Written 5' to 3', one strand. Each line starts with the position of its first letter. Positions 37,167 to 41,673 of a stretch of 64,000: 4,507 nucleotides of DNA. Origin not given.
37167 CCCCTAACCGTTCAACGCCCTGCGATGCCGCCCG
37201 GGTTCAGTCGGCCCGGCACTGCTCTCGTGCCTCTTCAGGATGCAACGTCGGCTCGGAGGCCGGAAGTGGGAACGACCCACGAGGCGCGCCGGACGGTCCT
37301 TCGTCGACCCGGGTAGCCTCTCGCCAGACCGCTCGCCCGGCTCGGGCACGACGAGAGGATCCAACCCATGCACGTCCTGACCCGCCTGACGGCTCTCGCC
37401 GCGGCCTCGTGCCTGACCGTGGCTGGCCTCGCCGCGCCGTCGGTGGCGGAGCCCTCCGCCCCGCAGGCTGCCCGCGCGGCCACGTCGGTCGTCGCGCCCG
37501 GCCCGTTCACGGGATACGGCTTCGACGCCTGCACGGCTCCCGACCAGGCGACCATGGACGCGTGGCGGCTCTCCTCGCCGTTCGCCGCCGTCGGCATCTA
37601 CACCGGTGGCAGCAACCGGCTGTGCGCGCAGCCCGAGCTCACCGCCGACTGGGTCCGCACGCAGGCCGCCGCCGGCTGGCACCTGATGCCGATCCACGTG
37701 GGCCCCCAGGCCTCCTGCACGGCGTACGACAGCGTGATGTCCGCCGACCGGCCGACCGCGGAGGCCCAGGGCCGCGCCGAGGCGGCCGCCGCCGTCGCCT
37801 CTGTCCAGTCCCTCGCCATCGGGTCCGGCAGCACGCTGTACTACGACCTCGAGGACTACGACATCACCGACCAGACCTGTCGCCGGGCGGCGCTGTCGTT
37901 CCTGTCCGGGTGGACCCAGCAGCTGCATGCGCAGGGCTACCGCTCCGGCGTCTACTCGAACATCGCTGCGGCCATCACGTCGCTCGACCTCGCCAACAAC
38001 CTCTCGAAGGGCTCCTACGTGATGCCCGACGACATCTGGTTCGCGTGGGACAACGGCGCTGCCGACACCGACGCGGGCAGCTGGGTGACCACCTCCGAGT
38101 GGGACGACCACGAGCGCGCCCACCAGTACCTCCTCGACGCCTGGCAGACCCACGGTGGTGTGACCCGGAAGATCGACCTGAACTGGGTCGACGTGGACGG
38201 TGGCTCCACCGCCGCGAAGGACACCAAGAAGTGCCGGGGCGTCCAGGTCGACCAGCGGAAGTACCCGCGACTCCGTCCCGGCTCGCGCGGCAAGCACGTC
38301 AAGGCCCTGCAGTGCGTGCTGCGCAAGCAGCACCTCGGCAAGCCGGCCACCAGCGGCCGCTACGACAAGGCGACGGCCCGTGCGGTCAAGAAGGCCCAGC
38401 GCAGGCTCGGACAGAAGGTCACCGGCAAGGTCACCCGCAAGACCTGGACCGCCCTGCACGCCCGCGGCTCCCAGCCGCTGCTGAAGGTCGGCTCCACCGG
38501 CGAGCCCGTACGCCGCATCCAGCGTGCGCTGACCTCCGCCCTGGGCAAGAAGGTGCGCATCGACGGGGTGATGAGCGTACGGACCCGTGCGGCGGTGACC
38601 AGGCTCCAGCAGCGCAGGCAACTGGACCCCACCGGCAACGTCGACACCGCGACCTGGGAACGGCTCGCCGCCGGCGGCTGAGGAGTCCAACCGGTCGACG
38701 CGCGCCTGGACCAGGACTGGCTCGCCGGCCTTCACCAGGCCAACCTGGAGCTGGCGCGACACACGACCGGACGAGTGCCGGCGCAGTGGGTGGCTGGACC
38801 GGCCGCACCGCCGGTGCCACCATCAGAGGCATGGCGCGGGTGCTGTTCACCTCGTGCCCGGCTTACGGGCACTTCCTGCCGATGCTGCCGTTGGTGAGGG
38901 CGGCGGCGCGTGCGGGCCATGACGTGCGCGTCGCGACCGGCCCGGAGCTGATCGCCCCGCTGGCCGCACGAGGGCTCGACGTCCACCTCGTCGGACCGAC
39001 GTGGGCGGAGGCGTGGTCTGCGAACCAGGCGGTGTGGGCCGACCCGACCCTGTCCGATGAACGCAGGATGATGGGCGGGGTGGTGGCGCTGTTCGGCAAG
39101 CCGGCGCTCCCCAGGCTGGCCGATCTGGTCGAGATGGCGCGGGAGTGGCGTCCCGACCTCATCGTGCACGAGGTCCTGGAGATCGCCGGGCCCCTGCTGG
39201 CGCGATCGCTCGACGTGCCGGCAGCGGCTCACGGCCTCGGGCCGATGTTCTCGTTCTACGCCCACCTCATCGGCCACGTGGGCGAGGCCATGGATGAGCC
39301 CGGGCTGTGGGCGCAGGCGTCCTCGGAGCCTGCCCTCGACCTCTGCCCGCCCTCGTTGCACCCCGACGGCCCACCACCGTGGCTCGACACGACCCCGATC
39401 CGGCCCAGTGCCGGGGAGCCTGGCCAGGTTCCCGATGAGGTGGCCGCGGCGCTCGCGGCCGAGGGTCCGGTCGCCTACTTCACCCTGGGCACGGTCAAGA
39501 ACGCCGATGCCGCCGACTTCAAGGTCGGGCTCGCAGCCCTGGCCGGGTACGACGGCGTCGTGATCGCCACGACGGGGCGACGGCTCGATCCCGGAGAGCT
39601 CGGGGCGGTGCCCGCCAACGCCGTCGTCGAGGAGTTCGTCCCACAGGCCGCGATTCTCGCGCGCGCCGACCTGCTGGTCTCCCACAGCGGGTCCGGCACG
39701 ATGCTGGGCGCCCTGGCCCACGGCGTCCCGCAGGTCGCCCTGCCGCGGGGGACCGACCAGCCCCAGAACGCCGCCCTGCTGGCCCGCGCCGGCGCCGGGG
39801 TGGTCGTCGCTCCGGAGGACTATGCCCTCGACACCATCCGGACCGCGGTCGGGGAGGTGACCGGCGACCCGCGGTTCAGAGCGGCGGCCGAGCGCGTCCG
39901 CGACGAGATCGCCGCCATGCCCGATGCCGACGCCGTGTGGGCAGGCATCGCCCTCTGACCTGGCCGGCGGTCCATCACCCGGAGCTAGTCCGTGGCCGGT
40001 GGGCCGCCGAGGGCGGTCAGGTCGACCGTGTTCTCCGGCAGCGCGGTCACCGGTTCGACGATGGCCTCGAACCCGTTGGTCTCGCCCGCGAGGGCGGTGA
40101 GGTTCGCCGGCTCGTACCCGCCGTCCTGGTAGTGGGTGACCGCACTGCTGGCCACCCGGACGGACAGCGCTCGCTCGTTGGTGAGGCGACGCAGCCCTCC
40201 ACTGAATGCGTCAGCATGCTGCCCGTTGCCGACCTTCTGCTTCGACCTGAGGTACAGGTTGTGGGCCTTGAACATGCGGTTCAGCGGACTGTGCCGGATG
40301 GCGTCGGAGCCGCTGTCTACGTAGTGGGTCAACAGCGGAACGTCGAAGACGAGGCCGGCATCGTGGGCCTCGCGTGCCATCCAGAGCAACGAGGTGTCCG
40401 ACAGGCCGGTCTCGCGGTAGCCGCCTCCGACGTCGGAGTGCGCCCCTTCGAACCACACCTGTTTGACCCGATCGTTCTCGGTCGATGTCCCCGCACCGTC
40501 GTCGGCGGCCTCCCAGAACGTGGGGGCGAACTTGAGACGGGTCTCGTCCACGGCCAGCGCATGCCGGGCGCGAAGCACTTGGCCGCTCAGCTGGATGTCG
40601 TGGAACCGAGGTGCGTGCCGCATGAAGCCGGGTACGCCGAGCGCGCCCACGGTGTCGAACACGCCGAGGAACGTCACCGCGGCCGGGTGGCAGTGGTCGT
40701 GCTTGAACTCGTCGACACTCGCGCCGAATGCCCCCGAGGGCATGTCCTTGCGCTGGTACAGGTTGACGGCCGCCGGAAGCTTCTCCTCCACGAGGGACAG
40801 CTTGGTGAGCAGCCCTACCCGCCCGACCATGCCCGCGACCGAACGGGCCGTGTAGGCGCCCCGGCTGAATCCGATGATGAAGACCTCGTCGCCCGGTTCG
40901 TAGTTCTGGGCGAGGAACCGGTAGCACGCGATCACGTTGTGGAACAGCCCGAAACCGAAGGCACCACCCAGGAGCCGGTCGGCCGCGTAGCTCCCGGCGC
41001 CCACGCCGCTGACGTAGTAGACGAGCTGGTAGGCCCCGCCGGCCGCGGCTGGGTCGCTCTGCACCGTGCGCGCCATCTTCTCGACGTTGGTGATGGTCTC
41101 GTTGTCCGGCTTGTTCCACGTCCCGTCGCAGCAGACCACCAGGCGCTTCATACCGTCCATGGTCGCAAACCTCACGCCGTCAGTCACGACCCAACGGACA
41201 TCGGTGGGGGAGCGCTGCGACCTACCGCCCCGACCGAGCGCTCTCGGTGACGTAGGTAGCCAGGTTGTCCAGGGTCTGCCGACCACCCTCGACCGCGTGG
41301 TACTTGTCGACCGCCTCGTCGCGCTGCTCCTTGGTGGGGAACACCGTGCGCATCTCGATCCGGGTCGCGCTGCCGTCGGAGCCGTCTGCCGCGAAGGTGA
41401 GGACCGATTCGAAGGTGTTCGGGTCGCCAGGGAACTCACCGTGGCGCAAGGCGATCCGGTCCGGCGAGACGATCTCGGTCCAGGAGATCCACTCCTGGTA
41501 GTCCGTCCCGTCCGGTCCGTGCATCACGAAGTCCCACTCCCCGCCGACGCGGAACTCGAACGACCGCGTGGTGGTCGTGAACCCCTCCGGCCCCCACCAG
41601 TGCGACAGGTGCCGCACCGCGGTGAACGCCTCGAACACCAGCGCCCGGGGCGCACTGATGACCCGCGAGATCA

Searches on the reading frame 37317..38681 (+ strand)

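Call 112: search_protein_families(library=pfam, proteins=[window:37317-38681:+], max_evalue=1e-10)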
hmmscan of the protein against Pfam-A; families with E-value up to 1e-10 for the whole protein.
window:37317-38681:+ (454 aa): 2 families
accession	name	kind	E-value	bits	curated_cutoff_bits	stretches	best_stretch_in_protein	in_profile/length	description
PF08924.17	Rv2525c_GlyHyd-like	-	6.3e-40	137.9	27.2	1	81-291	1-198/198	Rv2525c-like, glycoside hydrolase-like domain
PF01471.23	PG_binding_1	-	3.1e-25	88.6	23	2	394-450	1-57/57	Putative peptidoglycan binding domain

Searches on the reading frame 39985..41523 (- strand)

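Call 112: search_protein_families(library=pfam, proteins=[window:39985-41523:-], max_evalue=1e-10)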
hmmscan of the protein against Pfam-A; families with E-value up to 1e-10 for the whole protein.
window:39985-41523:- (512 aa): 1 family
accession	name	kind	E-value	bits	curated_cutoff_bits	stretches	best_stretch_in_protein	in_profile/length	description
PF09994.14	T6SS_Tle1-like_cat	-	5.8e-80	269.1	27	1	126-385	1-287/287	T6SS, Phospholipase effector Tle1-like, catalytic domain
